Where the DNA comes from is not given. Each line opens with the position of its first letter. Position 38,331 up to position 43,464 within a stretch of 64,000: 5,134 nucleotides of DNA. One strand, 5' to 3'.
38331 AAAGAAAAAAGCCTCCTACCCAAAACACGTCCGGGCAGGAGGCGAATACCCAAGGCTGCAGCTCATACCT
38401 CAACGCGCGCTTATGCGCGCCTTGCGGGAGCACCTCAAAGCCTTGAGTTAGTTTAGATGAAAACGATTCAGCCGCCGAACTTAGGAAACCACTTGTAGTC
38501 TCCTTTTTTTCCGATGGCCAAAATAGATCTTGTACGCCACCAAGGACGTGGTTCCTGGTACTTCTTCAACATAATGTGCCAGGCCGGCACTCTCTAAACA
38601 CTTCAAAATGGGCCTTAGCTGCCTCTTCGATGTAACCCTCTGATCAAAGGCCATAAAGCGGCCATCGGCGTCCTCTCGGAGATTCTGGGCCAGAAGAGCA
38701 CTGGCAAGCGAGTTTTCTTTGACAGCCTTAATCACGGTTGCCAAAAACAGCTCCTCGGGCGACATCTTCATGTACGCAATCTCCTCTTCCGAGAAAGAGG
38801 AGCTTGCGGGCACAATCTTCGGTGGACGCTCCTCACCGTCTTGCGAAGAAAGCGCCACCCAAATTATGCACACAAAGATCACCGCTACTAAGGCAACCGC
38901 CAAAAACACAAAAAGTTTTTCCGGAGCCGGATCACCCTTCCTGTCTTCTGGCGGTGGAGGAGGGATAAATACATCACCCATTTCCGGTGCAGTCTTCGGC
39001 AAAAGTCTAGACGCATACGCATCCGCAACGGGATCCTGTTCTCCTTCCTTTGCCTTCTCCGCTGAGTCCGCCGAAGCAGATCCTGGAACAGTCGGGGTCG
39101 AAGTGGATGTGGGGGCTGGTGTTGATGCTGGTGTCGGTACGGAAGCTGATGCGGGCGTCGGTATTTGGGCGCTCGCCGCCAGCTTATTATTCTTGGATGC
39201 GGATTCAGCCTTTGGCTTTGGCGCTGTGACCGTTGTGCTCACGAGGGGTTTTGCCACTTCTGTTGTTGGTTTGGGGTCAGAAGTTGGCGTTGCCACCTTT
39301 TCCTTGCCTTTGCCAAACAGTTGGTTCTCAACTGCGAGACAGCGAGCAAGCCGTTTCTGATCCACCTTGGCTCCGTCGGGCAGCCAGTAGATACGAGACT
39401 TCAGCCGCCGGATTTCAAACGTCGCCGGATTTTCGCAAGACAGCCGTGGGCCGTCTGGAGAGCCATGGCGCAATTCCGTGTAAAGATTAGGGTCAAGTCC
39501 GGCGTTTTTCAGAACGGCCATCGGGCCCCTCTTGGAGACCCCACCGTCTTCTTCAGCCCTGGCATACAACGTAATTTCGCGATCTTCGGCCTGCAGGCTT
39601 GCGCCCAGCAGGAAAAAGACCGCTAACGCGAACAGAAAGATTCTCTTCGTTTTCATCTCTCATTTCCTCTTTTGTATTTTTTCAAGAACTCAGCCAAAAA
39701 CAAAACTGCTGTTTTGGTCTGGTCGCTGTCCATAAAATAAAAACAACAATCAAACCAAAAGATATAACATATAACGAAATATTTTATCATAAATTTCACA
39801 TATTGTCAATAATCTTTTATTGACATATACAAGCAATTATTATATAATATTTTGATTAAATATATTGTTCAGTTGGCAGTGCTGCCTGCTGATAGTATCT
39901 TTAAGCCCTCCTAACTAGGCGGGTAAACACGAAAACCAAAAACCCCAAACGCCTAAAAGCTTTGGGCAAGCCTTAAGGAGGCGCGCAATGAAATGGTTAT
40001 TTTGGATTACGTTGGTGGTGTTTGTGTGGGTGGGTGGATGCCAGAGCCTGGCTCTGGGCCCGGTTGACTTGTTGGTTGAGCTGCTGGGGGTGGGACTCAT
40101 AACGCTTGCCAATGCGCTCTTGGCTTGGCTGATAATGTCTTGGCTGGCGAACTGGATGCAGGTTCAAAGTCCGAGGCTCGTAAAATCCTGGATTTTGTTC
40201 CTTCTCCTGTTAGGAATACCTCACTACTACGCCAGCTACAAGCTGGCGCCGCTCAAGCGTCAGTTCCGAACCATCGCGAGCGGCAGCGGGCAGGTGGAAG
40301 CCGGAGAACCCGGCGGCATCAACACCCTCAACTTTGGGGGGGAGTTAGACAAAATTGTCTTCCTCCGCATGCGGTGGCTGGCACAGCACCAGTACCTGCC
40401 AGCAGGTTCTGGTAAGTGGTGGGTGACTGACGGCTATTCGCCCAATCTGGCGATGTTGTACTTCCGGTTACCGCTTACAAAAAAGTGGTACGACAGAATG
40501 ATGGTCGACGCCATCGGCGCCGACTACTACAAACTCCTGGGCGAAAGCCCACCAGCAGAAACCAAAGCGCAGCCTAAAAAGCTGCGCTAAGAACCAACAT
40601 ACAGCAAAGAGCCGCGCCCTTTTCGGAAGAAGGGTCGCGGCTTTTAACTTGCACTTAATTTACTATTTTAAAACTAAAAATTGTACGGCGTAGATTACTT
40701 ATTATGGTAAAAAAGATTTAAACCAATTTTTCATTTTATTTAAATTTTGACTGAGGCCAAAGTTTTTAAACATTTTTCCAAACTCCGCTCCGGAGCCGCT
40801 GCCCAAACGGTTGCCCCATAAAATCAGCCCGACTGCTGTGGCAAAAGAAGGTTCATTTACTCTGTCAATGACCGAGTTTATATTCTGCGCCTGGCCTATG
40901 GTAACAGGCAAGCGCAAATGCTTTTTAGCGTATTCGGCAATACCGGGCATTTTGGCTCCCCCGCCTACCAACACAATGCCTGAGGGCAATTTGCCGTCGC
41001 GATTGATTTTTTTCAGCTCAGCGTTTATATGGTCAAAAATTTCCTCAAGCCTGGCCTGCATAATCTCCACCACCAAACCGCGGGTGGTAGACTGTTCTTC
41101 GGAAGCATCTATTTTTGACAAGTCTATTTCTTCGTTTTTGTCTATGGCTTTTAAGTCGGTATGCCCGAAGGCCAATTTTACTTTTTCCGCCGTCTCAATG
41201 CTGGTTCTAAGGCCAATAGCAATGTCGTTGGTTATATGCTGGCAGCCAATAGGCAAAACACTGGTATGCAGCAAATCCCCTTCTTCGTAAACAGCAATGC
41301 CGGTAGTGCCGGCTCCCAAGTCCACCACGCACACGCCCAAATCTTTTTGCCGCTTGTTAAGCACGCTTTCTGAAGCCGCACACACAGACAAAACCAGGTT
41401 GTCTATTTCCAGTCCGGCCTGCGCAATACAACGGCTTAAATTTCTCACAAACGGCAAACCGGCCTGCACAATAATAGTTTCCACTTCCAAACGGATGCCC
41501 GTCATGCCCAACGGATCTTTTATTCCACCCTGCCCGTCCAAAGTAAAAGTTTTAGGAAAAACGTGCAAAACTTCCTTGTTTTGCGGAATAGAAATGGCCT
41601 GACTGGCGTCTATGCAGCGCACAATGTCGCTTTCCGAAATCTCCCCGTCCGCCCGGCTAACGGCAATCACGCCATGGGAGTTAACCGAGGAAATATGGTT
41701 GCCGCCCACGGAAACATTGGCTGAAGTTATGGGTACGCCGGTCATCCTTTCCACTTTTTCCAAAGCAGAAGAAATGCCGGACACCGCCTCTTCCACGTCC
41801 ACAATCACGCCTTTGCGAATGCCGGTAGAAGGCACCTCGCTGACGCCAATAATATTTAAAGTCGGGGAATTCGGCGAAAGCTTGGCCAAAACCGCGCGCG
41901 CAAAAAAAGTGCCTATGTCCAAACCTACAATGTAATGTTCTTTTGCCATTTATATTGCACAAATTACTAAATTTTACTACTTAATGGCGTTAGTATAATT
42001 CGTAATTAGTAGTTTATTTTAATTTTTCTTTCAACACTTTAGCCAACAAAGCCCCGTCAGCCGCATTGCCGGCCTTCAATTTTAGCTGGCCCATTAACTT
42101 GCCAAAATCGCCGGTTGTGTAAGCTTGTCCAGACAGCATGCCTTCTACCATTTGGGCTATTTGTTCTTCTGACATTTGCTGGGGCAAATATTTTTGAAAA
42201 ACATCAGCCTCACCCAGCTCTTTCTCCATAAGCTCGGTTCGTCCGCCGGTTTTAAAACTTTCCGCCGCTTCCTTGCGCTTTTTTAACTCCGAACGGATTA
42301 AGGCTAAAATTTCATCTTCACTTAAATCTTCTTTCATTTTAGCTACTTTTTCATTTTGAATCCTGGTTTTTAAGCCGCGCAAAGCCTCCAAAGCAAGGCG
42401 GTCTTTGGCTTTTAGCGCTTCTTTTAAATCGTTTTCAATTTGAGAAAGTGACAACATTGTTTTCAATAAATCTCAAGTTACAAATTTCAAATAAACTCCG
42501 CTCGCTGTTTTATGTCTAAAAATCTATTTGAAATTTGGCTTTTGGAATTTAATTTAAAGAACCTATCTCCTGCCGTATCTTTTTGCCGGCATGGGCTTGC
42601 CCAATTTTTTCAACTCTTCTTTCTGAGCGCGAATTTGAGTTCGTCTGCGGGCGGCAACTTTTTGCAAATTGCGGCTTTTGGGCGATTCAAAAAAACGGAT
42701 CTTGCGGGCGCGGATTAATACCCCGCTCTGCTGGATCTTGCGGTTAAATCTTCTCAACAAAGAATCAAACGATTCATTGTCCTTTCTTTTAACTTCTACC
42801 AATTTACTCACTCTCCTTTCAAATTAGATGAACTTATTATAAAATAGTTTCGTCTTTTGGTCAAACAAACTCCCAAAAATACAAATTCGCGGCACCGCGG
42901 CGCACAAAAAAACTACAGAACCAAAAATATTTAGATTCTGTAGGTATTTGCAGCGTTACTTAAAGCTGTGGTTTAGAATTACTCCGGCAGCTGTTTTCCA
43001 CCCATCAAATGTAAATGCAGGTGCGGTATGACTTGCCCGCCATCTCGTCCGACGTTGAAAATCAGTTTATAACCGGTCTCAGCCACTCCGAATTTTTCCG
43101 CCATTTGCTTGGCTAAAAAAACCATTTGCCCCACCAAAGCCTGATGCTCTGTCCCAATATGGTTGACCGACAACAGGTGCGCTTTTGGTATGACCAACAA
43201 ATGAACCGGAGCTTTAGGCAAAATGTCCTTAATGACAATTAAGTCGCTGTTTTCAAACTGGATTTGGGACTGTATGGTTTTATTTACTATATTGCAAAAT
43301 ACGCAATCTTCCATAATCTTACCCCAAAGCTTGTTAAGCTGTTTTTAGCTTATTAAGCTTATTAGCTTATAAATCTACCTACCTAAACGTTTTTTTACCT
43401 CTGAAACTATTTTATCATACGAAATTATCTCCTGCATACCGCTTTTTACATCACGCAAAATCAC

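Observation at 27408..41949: Conserved ftsA-ftsZ pair split by about 12 kb of accessory DNA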

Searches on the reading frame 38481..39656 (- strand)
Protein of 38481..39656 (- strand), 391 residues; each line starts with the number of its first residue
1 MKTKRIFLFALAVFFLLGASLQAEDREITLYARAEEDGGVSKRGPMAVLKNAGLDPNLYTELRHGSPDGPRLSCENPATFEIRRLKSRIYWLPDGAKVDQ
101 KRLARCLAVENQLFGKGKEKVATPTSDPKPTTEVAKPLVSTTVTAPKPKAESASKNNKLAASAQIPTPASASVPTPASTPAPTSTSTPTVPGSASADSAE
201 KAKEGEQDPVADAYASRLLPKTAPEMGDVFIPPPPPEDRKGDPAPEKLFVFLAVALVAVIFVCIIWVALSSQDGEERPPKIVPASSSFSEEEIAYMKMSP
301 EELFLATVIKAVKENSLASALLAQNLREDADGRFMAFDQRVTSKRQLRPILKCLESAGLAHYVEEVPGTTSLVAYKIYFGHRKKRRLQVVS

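Call 6: search_protein_families(library=pfam, proteins=[window:38481-39656:-], max_evalue=0.01)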
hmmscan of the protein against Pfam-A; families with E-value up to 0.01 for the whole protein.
window:38481-39656:- (391 aa): 0 families

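Call 23: search_protein_families(library=ncbifam, proteins=[window:38481-39656:-], max_evalue=0.1)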
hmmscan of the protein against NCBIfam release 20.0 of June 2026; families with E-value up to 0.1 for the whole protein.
window:38481-39656:- (391 aa): 0 families
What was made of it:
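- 38481..39656 (-): GC-rich 391-aa ORF with a signal peptide, an Ala/Pro/Ser-rich region and one TM segment. No Pfam or NCBIfam match (calls 6, 23).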

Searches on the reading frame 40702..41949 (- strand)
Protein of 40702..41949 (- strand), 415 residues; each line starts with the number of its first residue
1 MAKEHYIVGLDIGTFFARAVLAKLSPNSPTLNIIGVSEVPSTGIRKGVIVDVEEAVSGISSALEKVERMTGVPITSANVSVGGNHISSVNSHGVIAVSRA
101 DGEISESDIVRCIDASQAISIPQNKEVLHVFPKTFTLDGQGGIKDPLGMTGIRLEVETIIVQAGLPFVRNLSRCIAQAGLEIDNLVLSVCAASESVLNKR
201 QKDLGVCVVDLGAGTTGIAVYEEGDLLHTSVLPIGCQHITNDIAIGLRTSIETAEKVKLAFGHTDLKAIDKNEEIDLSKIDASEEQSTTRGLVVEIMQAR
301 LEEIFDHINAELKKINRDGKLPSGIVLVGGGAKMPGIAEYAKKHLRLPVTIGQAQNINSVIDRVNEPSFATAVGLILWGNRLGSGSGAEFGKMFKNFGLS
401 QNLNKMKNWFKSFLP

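Call 6: search_protein_families(library=pfam, proteins=[window:40702-41949:-], max_evalue=0.01)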
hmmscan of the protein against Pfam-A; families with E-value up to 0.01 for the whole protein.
window:40702-41949:- (415 aa): 7 families
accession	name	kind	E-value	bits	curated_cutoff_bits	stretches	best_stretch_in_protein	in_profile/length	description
PF14450.12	FtsA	-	1e-36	126.5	31.8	1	207-374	1-127/127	Cell division protein FtsA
PF02491.25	SHS2_FTSA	-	3.3e-28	98.3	25.4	1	83-161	1-78/79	SHS2 domain inserted in FTSA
PF06723.19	MreB_Mbl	-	1.9e-11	43.9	27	1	204-360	145-311/327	MreB/Mbl protein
PF11104.14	PilM_2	-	1.4e-07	31.2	27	1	193-259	169-235/340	Type IV pilus assembly protein PilM;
PF06277.17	EutA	-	6.5e-06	25.7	27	1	175-333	116-266/475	Ethanolamine utilisation protein EutA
PF00012.26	HSP70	-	0.0011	17.7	20.6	0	252-344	258-349/599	Hsp70 protein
PF25216.1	Volactin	-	0.0058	16.6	35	0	213-351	175-300/321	Volactin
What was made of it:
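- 40702..41949 (-): ftsA. Pfam FtsA 1e-36 and SHS2_FTSA 3e-28 (call 6).
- Checked: FtsA (40702-41949, minus strand) matches FtsA at 1e-36 and SHS2_FTSA at 3e-28 (call 6).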

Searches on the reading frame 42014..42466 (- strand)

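Call 9: search_protein_families(library=pfam, proteins=[window:42014-42466:-], max_evalue=0.001)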
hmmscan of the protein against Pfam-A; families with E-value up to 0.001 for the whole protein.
window:42014-42466:- (150 aa): 1 family
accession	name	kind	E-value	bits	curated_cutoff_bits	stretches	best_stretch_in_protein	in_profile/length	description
PF09424.15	YqeY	-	5e-36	124.4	27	1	8-149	2-143/143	Yqey-like protein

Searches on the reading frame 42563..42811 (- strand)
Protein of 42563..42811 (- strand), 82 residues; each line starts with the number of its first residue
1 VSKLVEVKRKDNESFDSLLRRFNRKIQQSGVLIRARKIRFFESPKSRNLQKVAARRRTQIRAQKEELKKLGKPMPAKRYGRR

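Call 82: search_protein_families(library=pfam, proteins=[window:42563-42811:-], max_evalue=0.0001)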
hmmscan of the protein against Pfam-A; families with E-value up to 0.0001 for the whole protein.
window:42563-42811:- (82 aa): 1 family
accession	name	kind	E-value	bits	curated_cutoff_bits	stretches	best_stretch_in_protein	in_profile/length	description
PF01165.25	Ribosomal_S21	-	2.6e-11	43.5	27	1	6-58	1-53/55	Ribosomal protein S21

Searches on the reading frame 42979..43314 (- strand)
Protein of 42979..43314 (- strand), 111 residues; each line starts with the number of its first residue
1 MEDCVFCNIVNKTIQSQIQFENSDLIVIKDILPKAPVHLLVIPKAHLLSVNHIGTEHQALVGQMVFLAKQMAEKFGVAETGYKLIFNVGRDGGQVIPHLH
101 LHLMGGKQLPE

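Call 9: search_protein_families(library=pfam, proteins=[window:42979-43314:-], max_evalue=0.001)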
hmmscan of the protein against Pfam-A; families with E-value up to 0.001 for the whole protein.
window:42979-43314:- (111 aa): 2 families
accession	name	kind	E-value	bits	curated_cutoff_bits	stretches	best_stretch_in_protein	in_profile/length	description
PF11969.13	DcpS_C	-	1.8e-23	83.6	24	1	4-105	2-101/114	Scavenger mRNA decapping enzyme C-term binding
PF01230.28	HIT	-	4e-21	75.9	21.5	1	12-108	2-97/98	HIT domain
